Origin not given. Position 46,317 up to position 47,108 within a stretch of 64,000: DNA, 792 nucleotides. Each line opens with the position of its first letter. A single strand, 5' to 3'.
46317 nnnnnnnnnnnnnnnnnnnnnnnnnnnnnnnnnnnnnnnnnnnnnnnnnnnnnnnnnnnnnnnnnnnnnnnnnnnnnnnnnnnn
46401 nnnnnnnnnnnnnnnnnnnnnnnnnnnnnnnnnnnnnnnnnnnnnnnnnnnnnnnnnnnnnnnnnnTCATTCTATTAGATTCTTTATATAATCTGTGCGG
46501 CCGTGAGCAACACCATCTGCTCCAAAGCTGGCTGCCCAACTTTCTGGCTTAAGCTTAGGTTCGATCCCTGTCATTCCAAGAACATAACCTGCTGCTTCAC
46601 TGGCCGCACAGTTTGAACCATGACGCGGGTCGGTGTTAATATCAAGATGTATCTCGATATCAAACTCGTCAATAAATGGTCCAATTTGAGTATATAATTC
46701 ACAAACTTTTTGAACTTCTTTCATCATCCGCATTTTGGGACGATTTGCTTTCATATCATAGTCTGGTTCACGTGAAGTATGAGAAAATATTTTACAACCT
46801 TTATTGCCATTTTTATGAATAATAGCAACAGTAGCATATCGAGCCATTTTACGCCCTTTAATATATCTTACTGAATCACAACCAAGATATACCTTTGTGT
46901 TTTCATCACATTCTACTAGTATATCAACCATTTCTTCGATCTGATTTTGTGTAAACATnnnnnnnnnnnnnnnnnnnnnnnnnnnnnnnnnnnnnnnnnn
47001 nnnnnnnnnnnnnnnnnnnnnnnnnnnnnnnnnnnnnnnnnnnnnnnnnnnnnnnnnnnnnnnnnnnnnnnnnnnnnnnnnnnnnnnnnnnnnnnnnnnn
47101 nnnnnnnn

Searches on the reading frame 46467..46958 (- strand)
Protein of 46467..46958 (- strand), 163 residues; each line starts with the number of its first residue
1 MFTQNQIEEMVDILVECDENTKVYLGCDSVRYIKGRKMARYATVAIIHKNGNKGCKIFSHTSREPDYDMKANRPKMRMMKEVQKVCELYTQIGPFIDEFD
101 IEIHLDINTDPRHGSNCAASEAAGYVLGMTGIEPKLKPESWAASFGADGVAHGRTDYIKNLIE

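Call 27: search_protein_families(library=pfam, proteins=[window:46467-46958:-], max_evalue=0.001)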
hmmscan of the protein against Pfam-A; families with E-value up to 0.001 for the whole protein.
window:46467-46958:- (163 aa): 1 family
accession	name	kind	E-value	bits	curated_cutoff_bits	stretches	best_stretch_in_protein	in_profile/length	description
PF04308.18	RNaseH_like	-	1.5e-14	54.6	25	1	16-149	13-142/145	Ribonuclease H-like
